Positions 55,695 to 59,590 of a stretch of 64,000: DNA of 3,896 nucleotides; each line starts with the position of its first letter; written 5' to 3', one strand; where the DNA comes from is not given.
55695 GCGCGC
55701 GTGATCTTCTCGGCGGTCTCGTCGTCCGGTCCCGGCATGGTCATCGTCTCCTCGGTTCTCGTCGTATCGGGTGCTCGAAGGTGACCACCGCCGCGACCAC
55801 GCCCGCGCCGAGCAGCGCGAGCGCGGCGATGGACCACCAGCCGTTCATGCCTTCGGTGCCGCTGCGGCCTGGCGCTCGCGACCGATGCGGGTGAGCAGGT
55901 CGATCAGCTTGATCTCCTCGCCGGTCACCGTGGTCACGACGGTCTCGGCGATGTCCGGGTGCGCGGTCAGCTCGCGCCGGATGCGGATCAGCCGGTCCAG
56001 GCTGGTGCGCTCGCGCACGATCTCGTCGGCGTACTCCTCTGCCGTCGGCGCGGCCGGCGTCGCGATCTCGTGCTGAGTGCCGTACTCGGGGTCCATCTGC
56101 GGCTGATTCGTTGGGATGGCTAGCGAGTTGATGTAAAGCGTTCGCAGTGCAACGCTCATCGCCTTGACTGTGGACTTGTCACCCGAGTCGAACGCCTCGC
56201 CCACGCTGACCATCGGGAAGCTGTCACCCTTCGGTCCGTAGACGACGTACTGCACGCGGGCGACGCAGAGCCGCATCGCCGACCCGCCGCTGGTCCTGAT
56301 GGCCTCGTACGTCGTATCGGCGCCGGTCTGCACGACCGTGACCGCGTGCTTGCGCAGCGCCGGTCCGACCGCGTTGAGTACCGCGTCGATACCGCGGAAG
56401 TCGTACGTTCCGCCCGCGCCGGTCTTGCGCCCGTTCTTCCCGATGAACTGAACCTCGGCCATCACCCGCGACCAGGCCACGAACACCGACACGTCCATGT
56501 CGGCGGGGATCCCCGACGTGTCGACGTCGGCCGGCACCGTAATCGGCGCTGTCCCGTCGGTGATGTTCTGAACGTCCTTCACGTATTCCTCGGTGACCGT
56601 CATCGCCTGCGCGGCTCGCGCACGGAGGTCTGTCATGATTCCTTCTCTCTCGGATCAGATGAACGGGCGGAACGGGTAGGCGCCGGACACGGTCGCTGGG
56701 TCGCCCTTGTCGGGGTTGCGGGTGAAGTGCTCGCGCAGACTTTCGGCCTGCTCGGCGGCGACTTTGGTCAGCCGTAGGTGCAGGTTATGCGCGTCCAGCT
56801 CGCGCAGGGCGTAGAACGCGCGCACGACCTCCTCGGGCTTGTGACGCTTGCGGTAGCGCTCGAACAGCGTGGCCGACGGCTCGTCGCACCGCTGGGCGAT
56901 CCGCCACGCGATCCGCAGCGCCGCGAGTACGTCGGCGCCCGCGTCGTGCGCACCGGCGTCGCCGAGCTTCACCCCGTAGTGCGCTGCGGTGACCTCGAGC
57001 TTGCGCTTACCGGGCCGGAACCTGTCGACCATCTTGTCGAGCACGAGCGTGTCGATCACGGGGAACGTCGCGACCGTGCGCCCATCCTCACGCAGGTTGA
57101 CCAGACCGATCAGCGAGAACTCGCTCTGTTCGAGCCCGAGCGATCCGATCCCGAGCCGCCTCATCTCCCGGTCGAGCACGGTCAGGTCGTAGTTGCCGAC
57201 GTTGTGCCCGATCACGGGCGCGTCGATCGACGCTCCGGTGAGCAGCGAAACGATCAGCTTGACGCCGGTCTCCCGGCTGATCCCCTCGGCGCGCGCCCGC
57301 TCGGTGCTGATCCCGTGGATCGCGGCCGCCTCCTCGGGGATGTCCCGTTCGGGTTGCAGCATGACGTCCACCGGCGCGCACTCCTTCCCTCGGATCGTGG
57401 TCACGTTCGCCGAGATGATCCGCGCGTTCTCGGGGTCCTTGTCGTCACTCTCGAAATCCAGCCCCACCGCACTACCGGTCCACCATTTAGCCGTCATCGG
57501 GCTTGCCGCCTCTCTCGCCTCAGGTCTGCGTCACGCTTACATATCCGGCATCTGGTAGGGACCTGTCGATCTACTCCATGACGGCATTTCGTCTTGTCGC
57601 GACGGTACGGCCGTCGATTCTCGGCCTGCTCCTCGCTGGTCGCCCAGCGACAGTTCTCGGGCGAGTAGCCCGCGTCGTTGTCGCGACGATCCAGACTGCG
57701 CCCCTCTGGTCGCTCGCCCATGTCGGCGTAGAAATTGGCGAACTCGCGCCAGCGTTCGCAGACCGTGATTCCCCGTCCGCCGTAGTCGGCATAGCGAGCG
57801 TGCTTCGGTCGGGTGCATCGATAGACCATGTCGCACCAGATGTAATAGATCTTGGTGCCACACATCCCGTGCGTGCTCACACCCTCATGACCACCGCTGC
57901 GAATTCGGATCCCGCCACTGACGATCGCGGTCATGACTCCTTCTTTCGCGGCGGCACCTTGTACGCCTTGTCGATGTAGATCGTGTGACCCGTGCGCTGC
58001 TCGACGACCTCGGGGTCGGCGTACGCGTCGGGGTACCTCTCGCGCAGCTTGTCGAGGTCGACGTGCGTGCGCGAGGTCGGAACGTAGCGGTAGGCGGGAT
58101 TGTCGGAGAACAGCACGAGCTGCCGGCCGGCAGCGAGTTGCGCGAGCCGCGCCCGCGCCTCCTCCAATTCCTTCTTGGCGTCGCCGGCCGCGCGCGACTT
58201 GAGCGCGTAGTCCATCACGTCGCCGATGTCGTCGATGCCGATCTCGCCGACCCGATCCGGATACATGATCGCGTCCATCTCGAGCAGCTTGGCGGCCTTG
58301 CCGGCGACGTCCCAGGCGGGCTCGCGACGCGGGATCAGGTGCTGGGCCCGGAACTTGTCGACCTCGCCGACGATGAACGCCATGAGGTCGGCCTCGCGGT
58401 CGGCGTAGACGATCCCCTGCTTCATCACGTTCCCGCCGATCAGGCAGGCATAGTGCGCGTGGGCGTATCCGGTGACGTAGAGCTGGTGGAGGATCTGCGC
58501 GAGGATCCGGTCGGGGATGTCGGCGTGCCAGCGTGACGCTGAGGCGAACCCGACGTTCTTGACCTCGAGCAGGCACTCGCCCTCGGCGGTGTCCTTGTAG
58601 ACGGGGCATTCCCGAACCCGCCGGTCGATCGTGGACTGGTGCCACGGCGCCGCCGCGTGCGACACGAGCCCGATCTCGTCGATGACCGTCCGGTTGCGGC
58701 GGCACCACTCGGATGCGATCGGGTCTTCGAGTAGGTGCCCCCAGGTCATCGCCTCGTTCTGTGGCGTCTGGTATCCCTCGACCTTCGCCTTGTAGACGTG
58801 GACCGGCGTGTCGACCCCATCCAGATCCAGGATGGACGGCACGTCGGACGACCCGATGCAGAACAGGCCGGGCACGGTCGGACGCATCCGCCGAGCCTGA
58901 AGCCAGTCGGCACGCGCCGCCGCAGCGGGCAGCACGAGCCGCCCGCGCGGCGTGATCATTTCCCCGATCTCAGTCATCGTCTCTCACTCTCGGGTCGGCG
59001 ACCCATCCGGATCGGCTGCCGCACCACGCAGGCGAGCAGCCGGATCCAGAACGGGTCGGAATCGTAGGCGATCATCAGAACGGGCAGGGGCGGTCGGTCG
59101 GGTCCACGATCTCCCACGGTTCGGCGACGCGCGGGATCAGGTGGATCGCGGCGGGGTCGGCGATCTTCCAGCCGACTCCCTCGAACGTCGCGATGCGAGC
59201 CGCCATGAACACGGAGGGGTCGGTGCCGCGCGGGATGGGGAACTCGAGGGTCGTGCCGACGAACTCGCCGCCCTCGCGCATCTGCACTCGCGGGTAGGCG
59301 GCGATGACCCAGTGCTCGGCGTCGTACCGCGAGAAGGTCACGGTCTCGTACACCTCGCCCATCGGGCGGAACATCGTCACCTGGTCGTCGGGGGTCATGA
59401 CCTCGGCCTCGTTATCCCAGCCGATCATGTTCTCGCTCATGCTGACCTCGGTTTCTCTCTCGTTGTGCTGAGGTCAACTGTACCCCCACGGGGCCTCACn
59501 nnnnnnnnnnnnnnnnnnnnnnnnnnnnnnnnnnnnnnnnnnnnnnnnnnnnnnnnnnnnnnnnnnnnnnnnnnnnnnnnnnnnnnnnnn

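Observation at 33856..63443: Composite promoter/operator module reused across the genome; exact 6-nt rule gives leaderless mRNAs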

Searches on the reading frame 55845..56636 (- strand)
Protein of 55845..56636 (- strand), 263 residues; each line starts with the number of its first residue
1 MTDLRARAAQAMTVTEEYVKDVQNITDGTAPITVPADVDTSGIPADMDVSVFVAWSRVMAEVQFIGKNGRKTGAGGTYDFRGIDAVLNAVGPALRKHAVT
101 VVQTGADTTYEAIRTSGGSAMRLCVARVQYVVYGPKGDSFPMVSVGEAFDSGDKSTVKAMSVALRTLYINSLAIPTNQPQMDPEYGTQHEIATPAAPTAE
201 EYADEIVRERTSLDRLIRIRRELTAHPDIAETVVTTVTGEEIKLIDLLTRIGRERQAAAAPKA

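Call 11: search_protein_families(library=pfam, proteins=[window:55845-56636:-], max_evalue=0.001)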
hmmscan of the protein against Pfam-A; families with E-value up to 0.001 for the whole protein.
window:55845-56636:- (263 aa): 1 family
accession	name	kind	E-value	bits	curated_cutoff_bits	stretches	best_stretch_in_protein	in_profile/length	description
PF04404.17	ERF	-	8.8e-07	29.5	25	1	56-198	6-141/153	ERF superfamily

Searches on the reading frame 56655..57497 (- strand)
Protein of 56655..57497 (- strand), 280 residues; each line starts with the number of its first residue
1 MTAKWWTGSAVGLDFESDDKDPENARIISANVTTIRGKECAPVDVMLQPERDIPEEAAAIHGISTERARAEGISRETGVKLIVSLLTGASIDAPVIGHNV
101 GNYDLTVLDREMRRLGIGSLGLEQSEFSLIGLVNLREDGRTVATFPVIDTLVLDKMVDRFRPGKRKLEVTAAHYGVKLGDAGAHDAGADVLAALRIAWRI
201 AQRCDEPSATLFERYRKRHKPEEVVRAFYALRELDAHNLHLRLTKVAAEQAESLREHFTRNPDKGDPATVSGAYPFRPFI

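Call 11: search_protein_families(library=pfam, proteins=[window:56655-57497:-], max_evalue=0.001)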
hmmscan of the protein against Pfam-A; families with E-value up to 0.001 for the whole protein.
window:56655-57497:- (280 aa): 1 family
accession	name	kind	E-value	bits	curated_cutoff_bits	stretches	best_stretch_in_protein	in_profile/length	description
PF00929.31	RNase_T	-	6.2e-08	33.8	24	1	11-196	1-163/164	Exonuclease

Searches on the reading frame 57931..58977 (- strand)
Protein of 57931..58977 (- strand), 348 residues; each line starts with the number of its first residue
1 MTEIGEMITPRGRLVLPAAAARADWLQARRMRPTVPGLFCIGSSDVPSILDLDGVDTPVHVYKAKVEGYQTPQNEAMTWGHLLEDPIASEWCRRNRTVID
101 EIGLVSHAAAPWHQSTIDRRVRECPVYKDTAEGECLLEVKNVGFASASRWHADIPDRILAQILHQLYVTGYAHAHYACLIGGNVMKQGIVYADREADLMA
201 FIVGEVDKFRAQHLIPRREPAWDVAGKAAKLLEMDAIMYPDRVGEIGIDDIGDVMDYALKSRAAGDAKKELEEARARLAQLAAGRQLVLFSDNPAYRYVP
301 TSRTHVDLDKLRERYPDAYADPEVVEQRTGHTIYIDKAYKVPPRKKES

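Call 10: search_protein_families(library=pfam, proteins=[window:57931-58977:-], max_evalue=0.001)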
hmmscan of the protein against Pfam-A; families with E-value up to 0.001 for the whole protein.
window:57931-58977:- (348 aa): 1 family
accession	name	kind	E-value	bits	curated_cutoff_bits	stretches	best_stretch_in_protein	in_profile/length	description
PF09588.16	YqaJ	-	2.4e-15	57.5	22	1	24-171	1-149/150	YqaJ-like viral recombinase domain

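Call 19: find_related_loci(query=window:57931-58977:-, collection=viral_contigs, flank=10000)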
Query window:57931-58977:- (348 aa) in viral_contigs; peptide patterns used: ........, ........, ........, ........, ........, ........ (x = any residue, [..] = any of these).
38 stretches matched a pattern; 2 encode a relative of the query (tblastn E <= 1e-3); 2 distinct loci.
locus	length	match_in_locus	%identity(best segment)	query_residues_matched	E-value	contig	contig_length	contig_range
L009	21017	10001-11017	59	3-341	6e-126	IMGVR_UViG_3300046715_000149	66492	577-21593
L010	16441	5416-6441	58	5-341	3e-119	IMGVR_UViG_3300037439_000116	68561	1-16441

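Call 62: find_related_loci(query=A3, collection=metagenome_contigs, flank=10000)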
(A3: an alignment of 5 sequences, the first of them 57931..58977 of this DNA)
Query A3 (348 aa) in metagenome_contigs; peptide patterns used: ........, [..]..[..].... (x = any residue, [..] = any of these).
131 stretches matched a pattern; 12 encode a relative of the query (tblastn E <= 1e-3); 12 distinct loci.
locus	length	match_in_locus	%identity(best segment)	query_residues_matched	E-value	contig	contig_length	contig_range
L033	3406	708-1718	62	1-340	1e-143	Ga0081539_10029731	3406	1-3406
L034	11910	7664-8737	55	1-340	3e-113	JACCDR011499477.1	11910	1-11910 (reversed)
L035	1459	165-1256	54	1-346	3e-122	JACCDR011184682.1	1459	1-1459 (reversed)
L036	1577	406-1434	52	1-341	7e-108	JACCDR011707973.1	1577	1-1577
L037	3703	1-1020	52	1-340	2e-100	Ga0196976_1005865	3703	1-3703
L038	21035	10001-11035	52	3-347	9e-98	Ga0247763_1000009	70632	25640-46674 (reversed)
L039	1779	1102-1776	64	6-225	3e-95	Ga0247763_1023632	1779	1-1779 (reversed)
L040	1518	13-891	47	50-340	3e-77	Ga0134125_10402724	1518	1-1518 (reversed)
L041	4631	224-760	27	24-222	4e-15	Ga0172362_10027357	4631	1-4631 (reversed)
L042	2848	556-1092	27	24-222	3e-15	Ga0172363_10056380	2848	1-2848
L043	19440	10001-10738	27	24-281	6e-14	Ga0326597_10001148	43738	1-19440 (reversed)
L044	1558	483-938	28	24-185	3e-8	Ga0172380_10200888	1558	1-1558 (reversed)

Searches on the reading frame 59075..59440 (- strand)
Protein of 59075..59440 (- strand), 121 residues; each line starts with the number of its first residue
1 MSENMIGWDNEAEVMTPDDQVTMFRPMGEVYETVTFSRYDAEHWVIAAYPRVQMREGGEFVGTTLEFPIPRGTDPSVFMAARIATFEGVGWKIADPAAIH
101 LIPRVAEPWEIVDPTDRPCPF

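Call 8: search_protein_families(library=phrogs, proteins=[window:59075-59440:-], max_evalue=0.01)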
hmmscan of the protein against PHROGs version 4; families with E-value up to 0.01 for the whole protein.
window:59075-59440:- (121 aa): 0 families

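Call 9: search_protein_families(library=pfam, proteins=[window:59075-59440:-], max_evalue=0.01)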
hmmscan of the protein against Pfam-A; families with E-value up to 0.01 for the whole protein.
window:59075-59440:- (121 aa): 0 families

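Call 17: find_encoding_contigs(protein=window:59075-59440:-, flank=10000, max_places=6)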
Protein window:59075-59440:- (121 aa): 2 contigs read that carry it; 1 place shown.
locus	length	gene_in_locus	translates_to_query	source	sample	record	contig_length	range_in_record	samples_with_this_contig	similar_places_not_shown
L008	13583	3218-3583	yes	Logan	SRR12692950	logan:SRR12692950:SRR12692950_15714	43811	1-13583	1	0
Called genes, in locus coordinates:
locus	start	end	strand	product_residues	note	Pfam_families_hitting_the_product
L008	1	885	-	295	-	?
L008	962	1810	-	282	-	-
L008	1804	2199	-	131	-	-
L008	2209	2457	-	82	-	-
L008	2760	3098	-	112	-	-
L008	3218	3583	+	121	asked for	-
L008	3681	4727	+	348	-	PF09588:YqaJ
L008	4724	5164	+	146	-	-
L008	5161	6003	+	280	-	PF00929:RNase_T (weak)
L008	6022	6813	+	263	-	PF04404:ERF (weak)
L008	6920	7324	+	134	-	-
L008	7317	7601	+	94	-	PF26802:DUF8270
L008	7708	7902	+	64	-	-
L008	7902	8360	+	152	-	-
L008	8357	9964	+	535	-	PF01555:N6_N4_Mtase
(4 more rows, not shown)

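Call 47: search_protein_families(library=pfam, proteins=[window:59075-59440:-], max_evalue=10)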
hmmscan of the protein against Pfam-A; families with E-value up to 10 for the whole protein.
window:59075-59440:- (121 aa): 0 families
